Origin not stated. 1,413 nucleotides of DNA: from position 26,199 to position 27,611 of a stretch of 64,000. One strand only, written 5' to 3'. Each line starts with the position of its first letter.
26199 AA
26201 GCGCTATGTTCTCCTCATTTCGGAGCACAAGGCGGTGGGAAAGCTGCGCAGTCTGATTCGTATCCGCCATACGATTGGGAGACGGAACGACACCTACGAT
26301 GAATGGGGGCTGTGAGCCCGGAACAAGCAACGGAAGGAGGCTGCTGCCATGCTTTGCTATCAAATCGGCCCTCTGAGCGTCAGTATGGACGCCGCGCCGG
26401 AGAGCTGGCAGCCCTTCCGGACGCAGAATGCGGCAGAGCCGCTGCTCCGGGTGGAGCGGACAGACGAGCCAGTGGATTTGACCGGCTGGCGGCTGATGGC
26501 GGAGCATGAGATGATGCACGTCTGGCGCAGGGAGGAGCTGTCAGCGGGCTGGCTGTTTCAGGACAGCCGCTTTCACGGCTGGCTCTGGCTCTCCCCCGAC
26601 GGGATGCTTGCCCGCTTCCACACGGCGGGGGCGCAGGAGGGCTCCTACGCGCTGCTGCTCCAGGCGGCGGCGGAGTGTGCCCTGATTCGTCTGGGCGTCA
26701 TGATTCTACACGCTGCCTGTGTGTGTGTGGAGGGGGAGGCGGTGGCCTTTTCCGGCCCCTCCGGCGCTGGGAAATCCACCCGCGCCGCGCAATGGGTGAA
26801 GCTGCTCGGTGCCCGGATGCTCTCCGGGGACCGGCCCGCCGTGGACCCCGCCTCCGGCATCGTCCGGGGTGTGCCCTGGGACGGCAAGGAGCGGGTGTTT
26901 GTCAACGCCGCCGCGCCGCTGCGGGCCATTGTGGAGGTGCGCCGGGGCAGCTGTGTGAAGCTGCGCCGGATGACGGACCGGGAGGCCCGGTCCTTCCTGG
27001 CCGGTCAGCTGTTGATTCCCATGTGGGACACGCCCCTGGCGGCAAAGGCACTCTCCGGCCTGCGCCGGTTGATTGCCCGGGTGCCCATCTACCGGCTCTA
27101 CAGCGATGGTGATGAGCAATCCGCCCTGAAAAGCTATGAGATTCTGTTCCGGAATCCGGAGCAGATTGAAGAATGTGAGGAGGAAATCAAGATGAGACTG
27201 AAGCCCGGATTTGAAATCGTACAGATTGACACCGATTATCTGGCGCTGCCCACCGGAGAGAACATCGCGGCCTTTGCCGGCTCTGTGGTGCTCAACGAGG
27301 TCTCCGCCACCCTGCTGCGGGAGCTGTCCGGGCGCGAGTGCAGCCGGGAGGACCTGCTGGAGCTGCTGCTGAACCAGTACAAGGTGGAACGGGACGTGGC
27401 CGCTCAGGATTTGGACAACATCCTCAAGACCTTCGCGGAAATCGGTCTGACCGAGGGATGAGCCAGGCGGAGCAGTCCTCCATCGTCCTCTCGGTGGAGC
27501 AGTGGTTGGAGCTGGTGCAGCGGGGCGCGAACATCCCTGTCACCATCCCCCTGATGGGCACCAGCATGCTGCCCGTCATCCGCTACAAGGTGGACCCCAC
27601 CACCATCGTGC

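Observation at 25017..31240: Compact RiPP-like operon with an uncharacterised enzyme combination: nucleotidyltransferase, HprK-like kinase::PqqD, S24/S26 peptidase, rSAM-SPASM, small peptide, ABC exporter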

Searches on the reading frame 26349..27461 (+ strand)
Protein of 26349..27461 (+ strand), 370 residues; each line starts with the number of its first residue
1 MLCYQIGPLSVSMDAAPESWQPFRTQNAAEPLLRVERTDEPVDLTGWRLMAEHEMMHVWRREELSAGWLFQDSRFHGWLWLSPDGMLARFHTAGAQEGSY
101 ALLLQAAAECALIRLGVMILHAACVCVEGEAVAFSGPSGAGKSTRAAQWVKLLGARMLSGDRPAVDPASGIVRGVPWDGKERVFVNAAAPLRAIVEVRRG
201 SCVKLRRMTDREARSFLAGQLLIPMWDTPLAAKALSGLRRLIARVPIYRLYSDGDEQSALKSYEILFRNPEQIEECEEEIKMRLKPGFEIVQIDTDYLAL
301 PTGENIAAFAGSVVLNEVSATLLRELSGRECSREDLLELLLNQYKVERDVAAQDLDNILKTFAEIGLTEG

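Call 3: search_protein_families(library=pfam, proteins=[window:26349-27461:+], max_evalue=0.01)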
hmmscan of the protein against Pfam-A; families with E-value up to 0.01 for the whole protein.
window:26349-27461:+ (370 aa): 3 families
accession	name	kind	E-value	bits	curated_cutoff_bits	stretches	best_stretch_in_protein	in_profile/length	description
PF05402.18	PqqD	-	7.3e-09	36.3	23.4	1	313-367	13-66/67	Coenzyme PQQ synthesis protein D (PqqD)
PF13671.12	AAA_33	-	0.0017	19.1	27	1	134-162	4-32/143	AAA domain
PF00005.33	ABC_tran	-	0.0099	16.9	25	0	127-144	9-26/137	ABC transporter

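Call 4: search_protein_families(library=ncbifam, proteins=[window:26349-27461:+], max_evalue=0.01)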
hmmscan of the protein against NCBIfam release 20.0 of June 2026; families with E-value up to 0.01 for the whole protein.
window:26349-27461:+ (370 aa): 2 families
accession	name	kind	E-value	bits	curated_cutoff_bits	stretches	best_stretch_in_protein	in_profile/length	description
TIGR04352.1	HprK_rel_A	equivalog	1.8e-06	27.3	200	1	117-176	96-154/280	HprK-related kinase A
TIGR04355.1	HprK_rel_B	hypoth_equivalog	1.5e-05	24.3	200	1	113-166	140-192/351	HprK-related kinase B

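Call 22: search_solved_structures(query=window:26349-27458:+, max_evalue=1, show_alignments=2)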
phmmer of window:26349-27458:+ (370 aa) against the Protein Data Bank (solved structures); distinct sequences matched with E-value up to 1: 3.
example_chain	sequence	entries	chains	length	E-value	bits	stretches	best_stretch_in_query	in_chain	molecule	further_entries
3cm0_A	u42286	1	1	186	0.04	16.4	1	129-180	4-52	Adenylate kinase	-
6jx3_B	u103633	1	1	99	0.47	12.9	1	280-367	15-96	TfuB1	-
1yqt_A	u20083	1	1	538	0.92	11.9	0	109-174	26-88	RNase l inhibitor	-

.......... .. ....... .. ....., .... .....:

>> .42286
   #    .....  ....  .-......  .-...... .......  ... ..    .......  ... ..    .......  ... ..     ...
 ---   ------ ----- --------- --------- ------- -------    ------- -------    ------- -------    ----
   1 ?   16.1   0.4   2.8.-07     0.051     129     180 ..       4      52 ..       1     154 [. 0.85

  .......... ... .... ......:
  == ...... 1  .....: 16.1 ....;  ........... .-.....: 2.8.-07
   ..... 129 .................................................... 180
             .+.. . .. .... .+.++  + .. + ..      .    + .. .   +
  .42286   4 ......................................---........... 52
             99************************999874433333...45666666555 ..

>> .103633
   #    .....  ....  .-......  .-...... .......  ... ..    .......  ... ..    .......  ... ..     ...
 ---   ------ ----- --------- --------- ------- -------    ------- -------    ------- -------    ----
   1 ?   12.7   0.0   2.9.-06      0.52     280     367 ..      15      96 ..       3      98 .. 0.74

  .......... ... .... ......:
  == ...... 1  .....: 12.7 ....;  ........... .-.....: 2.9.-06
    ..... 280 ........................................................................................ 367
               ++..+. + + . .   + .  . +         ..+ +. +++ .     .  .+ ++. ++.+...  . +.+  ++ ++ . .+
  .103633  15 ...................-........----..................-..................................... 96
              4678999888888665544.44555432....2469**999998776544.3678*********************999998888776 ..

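Call 41: find_homologous_proteins(query=window:26349-27458:+, max_evalue=0.00001)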
Query window:26349-27458:+ (370 aa): 906 proteins with E <= 0.00001 among 8000 candidates; the best 120 are listed.
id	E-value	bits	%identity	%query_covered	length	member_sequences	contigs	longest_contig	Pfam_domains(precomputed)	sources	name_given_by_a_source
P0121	4.9e-242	821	99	100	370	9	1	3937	PF05402.19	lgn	-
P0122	7.9e-197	672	81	100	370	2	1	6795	PF27840.1,PF05402.19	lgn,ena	-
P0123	4.9e-188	643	78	100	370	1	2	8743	PF27840.1,PF05402.19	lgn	-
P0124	1.1e-185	635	77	100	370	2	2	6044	PF05402.19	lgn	-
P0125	5.1e-184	630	76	100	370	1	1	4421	PF27840.1,PF05402.19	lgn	-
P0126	4.9e-183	626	76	100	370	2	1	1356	PF27840.1,PF05402.19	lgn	-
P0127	9.1e-179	612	75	100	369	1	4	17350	PF27840.1,PF05402.19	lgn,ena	-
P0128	1.2e-178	612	74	99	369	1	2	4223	PF05402.19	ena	-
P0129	8.5e-176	603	74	100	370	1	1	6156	PF27840.1,PF05402.19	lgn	-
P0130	5.0e-152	524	66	100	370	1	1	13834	PF27840.1,PF05402.19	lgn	-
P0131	4.4e-142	492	61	100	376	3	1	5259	PF27840.1,PF05402.19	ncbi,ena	-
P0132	1.1e-111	392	54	99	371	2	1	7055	PF27840.1,PF05402.19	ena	-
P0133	1.4e-106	375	64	73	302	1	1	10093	PF27840.1,PF05402.19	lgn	-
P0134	3.4e-101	357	48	99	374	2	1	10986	PF05402.19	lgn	-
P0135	4.4e-97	344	44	100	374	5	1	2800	PF05402.19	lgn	-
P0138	1.6e-93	332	45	100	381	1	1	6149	PF27840.1,PF05402.19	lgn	-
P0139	1.8e-90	322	44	99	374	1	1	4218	PF27840.1,PF05402.19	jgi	-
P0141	7.5e-88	313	44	100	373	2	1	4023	PF27840.1,PF05402.19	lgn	-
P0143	1.5e-87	312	45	100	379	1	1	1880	PF27840.1,PF05402.19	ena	-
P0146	1.8e-86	309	45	100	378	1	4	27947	PF27840.1,PF05402.19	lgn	-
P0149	7.0e-86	307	44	99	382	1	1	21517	PF27840.1,PF05402.19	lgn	-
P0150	3.2e-85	305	45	99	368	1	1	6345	PF27840.1,PF05402.19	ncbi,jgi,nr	ncbi:MAG TPA: hypothetical protein DDY98_09300 [Ruminococcaceae bacterium]|nr:hypothetical protein [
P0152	3.1e-81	292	42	100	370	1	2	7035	PF27840.1,PF05402.19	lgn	-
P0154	2.0e-80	289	41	100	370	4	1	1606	PF27840.1,PF05402.19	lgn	-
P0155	9.6e-80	287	40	100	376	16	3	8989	PF27840.1,PF05402.19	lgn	-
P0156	1.0e-79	287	41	100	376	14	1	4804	PF27840.1,PF05402.19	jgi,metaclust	metaclust:\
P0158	2.1e-79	286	42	100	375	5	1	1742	PF27840.1,PF05402.19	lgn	-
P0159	5.2e-79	284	41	100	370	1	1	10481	PF27840.1,PF05402.19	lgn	-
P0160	8.2e-79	284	42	100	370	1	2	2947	PF27840.1,PF05402.19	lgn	-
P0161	1.1e-78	283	38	99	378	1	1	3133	PF27840.1,PF05402.19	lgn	-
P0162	1.5e-78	283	39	100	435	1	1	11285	PF27840.1,PF05402.19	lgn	-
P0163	6.7e-78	281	40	100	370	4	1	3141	PF27840.1,PF05402.19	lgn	-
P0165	7.3e-77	277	39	100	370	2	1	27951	PF27840.1,PF05402.19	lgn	-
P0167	1.7e-74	269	40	95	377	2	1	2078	PF27840.1,PF05402.19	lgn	-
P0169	3.6e-74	268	40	98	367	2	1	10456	PF27840.1,PF05402.19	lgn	-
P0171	4.9e-74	268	41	97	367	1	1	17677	PF27840.1,PF05402.19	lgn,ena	-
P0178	4.2e-72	262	44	82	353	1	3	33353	PF27840.1,PF05402.19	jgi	-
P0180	7.0e-72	261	45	83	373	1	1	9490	PF27840.1,PF05402.19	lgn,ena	-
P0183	1.5e-71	260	48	72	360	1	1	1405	PF27840.1,PF05402.19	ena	-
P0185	1.9e-71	259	44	95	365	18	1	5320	PF27840.1,PF05402.19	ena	-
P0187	3.0e-71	259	48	73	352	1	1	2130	PF27840.1,PF05402.19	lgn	-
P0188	4.0e-71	258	46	82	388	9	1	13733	PF27840.1,PF05402.19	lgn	-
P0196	1.4e-70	256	41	85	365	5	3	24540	PF13401.13,PF27840.1,PF05402.19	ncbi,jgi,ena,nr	ncbi:MAG: PqqD family peptide modification chaperone [Clostridiales bacterium]|nr:PqqD family peptid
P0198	1.6e-70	256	49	72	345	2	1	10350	PF27840.1,PF05402.19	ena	-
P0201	2.5e-70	256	39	97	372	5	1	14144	PF27840.1,PF05402.19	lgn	-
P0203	2.9e-70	255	43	82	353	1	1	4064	PF27840.1,PF05402.19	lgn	-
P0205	4.3e-70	255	43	87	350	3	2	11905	PF27840.1,PF05402.19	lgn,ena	-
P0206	6.3e-70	254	39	100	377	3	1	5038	PF27840.1,PF05402.19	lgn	-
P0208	7.3e-70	254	45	82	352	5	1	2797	PF13671.13,PF27840.1,PF05402.19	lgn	-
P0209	7.5e-70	254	45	82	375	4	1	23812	PF27840.1,PF05402.19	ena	-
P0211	8.2e-70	254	46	82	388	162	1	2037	PF27840.1,PF05402.19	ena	-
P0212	8.7e-70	254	43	88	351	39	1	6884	PF27840.1,PF05402.19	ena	-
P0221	2.0e-69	253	47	73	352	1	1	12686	PF27840.1,PF05402.19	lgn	-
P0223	2.5e-69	252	42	88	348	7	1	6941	PF27840.1,PF05402.19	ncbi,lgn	-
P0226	3.2e-69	252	42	88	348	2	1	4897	PF27840.1,PF05402.19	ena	-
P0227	3.2e-69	252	43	87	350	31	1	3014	PF27840.1,PF05402.19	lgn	-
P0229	3.6e-69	252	38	98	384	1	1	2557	PF27840.1,PF05402.19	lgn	-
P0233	4.8e-69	251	43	87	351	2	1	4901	PF27840.1,PF05402.19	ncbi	-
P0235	5.7e-69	251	43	83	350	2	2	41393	PF27840.1,PF05402.19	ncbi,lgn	-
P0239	8.3e-69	251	42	82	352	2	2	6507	PF27840.1,PF05402.19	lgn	-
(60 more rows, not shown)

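Call 44: search_protein_families(library=pfam, proteins=[window:26349-27458:+, P0127], max_evalue=10)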
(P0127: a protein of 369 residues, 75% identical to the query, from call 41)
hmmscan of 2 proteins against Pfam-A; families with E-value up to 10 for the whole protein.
window:26349-27458:+ (370 aa): 5 families
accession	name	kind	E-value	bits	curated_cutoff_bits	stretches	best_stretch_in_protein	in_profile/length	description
PF05402.18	PqqD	-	7.3e-09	36.3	23.4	1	313-367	13-66/67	Coenzyme PQQ synthesis protein D (PqqD)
PF13671.12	AAA_33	-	0.0017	19.1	27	1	134-162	4-32/143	AAA domain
PF00005.33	ABC_tran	-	0.0099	16.9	25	1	127-144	9-26/137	ABC transporter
PF13555.12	AAA_29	-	0.13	12.5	27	1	128-144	22-37/61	P-loop containing region of AAA domain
PF07475.17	Hpr_kinase_C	-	0.27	11.2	33.3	1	119-165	8-53/171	HPr Serine kinase C-terminal domain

P0127 (369 aa): 1 family
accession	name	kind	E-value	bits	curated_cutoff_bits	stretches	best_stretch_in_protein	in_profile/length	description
PF05402.18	PqqD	-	7e-08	33.1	23.4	1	312-367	13-67/67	Coenzyme PQQ synthesis protein D (PqqD)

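Call 50: predict_structure(alignment_id=A3)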
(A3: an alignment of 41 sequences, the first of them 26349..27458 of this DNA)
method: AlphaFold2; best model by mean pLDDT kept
length: 370 residues; sequences in the alignment: 41
mean_pLDDT: 92.8   pTM: 0.85
mean pLDDT of the five models: 92.8, 92.0, 91.7, 90.7, 90.2
residues with pLDDT >= 90: 286; 70-90: 82; 50-70: 2; < 50: 0
segments of 3 or more residues with pLDDT < 50: none
pLDDT, mean of each block of 10 residues (from residue 1): 95 93 89 94 92 94 88 91 95 80 96 98 97 94 95 96 96 93 95 95 93 95 95 98 97 95 97 86 92 92 84 91 92 90 88 94 89
secondary structure, 60 per line:
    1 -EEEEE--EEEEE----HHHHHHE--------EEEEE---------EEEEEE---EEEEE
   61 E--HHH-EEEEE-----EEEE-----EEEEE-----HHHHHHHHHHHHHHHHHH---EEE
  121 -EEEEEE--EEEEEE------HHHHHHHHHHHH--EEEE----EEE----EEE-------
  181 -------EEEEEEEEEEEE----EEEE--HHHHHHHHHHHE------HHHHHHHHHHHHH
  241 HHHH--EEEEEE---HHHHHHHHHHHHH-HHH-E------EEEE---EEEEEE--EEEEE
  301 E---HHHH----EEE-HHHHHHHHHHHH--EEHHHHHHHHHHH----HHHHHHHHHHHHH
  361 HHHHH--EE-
elements in order: E2-6 E9-13 H18-23 E33-37 E47-52 E56-61 E68-72 E78-81 E87-91 H97-114 E118-120 E122-127 E130-135 H142-153 E156-159 E164-166 E171-173 E188-199 E204-207 H210-220 H228-244 E247-252 H256-268 E281-284 E288-293 E296-301 H305-308 E313-315 H317-328 H333-343 H348-365

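Call 53: fold_search(model_id=the predicted structure, library=pdb)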
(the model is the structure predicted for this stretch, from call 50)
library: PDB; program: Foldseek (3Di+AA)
matches with E <= 10: 317; with E <= 0.001: 44
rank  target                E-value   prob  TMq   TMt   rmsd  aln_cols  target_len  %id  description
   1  1oen                  2.1e-06  1.00  0.44  0.33  13.5       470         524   11  PHOSPHOENOLPYRUVATE CARBOXYKINASE (released 1996-11-08)
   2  6com                  4.0e-06  1.00  0.36  0.27  15.7       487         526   10  2.3A crystal structure of E. coli phosphoenolpyruvate carboxykinase mutant Asp269Asn (released 2018-04-04)
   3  1xkv_B                5.0e-06  1.00  0.42  0.32  14.0       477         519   12  Crystal Structure Of ATP-Dependent Phosphoenolpyruvate Carboxykinase From Thermus thermophilus HB8 (released 2005-10-11)
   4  1j3b_B                5.6e-06  1.00  0.36  0.27  10.5       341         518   13  Crystal structure of ATP-dependent phosphoenolpyruvate carboxykinase from Thermus thermophilus HB8 (released 2003-02-11)
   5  2pc9_D                5.9e-06  1.00  0.39  0.30  13.7       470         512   14  Crystal Structure Of ATP-Dependent Phosphoenolpyruvate Carboxykinase From Thermus thermophilus HB8 (released 2007-10-02)
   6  9a4u_A                6.3e-06  1.00  0.32  0.24  10.4       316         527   13  Integrative model of PCKA-QOX2 by crosslinking MS and deep learning (released 2024-09-18)
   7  2pc9_A                6.3e-06  1.00  0.41  0.31  14.1       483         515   13  Crystal Structure Of ATP-Dependent Phosphoenolpyruvate Carboxykinase From Thermus thermophilus HB8 (released 2007-10-02)
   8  1ayl                  6.3e-06  1.00  0.39  0.29  15.2       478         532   11  PHOSPHOENOLPYRUVATE CARBOXYKINASE (released 1997-01-11)
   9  2pc9_B                6.6e-06  1.00  0.33  0.25  10.4       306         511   14  Crystal Structure Of ATP-Dependent Phosphoenolpyruvate Carboxykinase From Thermus thermophilus HB8 (released 2007-10-02)
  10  1j3b_A                8.4e-06  1.00  0.37  0.28  15.1       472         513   13  Crystal structure of ATP-dependent phosphoenolpyruvate carboxykinase from Thermus thermophilus HB8 (released 2003-02-11)
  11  6asn                  8.8e-06  1.00  0.42  0.31  14.9       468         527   12  E. coli phosphoenolpyruvate carboxykinase K212I F216V mutant bound to methanesulfonate (released 2018-08-29)
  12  2pc9_C                1.1e-05  1.00  0.38  0.29  13.9       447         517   13  Crystal Structure Of ATP-Dependent Phosphoenolpyruvate Carboxykinase From Thermus thermophilus HB8 (released 2007-10-02)
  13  6at3_A                1.5e-05  1.00  0.37  0.28  10.1       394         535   11  E. coli phosphoenolpyruvate carboxykinase Y207F mutant bound to thiosulfate and oxaloacetate (released 2018-08-29)
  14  1ygg                  1.8e-05  1.00  0.41  0.31  12.5       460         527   12  Crystal structure of phosphoenolpyruvate carboxykinase from Actinobacillus succinogenes (released 2005-06-28)
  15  1yvy_B                1.9e-05  1.00  0.41  0.32  12.9       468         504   12  Crystal structure of Anaerobiospirillum succiniciproducens phosphoenolpyruvate carboxykinase (released 2005-07-26)
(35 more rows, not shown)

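Call 87: search_protein_representatives(alignment_id=A3)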
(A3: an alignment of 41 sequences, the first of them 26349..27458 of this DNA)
Query: 41 sequences, 368 profile positions. Proteins with E-value up to 0.001 (for the whole library): 17720; up to 1e-10: 6936; up to 1e-30: 356. The best 150 are listed.
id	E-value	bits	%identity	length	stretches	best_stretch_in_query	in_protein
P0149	5.8e-146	502.7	-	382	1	2-367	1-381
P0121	1.1e-145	501.7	-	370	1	1-367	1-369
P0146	1.4e-143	494.9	-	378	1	1-367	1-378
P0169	1.6e-141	488.1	-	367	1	1-367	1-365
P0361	5.4e-135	466.6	-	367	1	1-367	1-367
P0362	7.3e-133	459.6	-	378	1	6-366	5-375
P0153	1.8e-132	458.4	-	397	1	14-367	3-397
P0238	1.2e-130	452.3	-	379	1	1-367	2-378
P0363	7.4e-129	446.4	-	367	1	1-367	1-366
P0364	8.9e-129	446.2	-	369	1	3-367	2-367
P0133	2.0e-128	445.0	-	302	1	74-367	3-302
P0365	3.0e-126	437.8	-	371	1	2-367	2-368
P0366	4.0e-123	427.6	-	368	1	3-367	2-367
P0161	2.2e-122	425.1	-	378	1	2-367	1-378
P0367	5.0e-122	424.0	-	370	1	3-367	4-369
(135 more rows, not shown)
